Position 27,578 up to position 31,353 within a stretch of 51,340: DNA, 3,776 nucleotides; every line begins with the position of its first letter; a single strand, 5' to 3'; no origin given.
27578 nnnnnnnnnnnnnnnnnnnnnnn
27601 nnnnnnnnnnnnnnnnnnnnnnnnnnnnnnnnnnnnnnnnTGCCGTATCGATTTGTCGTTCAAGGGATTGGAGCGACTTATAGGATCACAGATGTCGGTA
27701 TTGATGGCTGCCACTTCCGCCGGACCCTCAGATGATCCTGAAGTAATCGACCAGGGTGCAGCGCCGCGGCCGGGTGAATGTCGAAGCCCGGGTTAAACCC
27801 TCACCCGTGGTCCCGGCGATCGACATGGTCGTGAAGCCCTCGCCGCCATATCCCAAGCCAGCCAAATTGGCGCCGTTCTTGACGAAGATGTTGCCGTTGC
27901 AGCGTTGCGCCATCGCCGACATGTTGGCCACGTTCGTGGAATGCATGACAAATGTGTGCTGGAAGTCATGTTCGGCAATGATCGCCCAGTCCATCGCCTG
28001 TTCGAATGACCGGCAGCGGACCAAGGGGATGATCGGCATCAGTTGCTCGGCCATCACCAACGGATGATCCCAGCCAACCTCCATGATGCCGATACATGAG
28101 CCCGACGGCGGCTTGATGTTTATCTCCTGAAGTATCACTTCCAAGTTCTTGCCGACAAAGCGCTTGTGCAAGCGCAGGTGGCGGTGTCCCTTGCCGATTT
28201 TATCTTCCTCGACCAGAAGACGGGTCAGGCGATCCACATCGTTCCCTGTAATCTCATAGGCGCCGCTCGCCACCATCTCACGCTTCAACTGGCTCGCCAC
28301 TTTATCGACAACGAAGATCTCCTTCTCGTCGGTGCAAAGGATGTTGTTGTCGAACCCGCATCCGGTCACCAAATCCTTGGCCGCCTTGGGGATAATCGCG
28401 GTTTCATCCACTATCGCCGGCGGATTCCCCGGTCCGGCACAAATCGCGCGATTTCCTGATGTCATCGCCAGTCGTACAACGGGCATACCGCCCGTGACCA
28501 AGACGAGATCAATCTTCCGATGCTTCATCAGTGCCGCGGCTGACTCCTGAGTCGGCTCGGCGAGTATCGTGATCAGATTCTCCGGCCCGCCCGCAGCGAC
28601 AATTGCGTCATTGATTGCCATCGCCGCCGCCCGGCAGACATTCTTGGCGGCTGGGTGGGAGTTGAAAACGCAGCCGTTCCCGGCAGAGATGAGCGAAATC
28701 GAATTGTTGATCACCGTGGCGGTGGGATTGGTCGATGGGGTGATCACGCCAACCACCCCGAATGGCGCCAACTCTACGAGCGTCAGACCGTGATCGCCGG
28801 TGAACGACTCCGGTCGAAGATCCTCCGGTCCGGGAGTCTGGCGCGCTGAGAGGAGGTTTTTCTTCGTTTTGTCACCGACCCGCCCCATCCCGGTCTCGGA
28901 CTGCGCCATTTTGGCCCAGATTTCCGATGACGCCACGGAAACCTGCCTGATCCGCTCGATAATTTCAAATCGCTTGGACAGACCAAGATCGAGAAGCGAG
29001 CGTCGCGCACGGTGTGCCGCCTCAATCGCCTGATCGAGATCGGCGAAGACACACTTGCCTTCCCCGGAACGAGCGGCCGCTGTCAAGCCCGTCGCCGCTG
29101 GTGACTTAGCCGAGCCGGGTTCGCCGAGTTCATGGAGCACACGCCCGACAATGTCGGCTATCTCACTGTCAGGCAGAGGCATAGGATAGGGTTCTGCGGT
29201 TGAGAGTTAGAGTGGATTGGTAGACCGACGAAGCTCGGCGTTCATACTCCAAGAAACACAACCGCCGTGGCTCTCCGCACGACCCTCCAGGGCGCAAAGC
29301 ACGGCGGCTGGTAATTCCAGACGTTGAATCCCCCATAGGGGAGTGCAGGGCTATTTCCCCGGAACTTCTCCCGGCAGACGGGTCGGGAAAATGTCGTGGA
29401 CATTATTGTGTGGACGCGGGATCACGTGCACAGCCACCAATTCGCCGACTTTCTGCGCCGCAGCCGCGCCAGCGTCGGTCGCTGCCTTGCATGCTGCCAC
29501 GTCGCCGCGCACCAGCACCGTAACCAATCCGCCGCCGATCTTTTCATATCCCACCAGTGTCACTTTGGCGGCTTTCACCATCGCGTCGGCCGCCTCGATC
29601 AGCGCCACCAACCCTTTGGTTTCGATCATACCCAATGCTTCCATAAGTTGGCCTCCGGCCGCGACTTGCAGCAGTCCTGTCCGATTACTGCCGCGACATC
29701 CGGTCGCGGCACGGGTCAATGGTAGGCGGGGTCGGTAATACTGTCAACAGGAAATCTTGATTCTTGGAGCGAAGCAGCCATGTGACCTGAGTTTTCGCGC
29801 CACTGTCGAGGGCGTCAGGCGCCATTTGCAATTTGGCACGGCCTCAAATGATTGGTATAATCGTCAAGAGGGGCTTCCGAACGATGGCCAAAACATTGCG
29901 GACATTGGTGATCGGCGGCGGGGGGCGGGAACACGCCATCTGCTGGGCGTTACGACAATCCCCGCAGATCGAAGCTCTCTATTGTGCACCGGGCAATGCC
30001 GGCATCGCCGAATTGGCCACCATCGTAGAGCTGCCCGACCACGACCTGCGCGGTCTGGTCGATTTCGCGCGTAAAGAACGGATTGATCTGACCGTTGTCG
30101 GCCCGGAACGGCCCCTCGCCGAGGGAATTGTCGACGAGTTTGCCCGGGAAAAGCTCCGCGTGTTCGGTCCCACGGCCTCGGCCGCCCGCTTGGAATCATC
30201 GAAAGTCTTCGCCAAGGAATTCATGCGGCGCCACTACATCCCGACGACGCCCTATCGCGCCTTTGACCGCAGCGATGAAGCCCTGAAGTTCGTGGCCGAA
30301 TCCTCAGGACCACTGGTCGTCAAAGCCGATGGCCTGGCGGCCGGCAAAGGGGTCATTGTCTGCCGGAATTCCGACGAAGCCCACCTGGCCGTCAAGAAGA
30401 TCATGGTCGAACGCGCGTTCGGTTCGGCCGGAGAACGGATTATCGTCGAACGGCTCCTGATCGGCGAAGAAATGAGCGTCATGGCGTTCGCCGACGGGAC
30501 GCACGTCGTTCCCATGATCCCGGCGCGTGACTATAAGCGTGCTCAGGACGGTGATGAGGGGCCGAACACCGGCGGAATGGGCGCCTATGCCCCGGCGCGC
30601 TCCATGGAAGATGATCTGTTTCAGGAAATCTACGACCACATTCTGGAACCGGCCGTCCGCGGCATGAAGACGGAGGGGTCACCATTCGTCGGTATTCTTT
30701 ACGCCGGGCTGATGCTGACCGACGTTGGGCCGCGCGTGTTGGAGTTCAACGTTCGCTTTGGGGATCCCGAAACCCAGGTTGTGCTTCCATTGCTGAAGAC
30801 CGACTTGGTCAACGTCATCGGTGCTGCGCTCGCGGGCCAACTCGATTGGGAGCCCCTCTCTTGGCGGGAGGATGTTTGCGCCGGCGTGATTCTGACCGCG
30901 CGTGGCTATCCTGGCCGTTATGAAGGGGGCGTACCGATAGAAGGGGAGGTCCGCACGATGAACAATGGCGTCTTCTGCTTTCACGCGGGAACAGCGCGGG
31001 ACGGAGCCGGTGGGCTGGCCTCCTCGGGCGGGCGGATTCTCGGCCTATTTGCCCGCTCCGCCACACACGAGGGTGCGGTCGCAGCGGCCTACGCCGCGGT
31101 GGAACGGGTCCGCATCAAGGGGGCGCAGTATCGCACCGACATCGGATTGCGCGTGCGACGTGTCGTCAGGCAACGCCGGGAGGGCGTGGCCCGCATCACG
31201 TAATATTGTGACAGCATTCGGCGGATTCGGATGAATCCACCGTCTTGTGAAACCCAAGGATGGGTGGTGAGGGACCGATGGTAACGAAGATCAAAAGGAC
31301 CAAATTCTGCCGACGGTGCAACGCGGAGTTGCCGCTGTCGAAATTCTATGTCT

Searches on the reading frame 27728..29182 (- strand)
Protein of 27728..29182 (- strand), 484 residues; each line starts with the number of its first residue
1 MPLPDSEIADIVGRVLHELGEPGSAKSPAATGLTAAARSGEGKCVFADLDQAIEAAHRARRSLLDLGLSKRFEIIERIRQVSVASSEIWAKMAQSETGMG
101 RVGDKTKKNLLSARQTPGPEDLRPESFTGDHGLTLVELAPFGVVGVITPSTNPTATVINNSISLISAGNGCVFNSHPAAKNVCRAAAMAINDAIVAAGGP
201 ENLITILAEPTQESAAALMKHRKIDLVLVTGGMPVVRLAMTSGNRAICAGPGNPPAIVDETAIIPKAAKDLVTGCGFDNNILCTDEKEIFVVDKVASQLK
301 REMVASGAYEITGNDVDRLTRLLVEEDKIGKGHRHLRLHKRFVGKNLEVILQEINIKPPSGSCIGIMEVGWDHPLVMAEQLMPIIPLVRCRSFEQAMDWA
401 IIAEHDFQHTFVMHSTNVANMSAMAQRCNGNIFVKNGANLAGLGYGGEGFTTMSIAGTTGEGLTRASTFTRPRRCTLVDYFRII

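Call 25: search_protein_families(library=pfam, proteins=[window:27728-29182:-], max_evalue=0.01)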
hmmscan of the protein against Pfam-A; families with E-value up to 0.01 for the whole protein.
window:27728-29182:- (484 aa): 2 families
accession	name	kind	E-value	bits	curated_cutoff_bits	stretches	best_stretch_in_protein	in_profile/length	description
PF00171.27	Aldedh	-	5.7e-25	88.2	23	1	47-428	29-415/461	Aldehyde dehydrogenase family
PF20963.2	Acanthaporin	-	0.007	16.9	27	1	185-208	12-35/61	Acanthaporin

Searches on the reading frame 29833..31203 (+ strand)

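Call 25: search_protein_families(library=pfam, proteins=[window:29833-31203:+], max_evalue=0.01)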
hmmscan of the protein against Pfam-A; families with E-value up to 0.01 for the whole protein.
window:29833-31203:+ (456 aa): 8 families
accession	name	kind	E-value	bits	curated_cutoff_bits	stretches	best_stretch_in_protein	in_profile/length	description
PF01071.24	GARS_A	-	4.1e-77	258.9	27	1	122-314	1-194/194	Phosphoribosylglycinamide synthetase, ATP-grasp (A) domain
PF02844.21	GARS_N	-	1.8e-37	128.5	29.5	1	23-121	2-100/100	Phosphoribosylglycinamide synthetase, N domain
PF02843.22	GARS_C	-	2.8e-22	79.3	34.8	1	350-440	2-92/92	Phosphoribosylglycinamide synthetase, C domain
PF02786.22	CPSase_L_D2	-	5.8e-06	26.4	19.8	1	124-269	2-144/211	Carbamoyl-phosphate synthase L chain, ATP binding domain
PF02222.28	ATP-grasp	-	2.2e-05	24.6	27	1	130-218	2-86/179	ATP-grasp domain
PF02655.19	ATP-grasp_3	-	0.00046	20.7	23.2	1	123-309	3-157/160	ATP-grasp domain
PF13535.11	ATP-grasp_4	-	0.00073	19.6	27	1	160-239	4-93/160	ATP-grasp domain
PF04296.18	YlxR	-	0.0028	18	26.9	1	147-202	12-67/75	Protein of unknown function (DUF448)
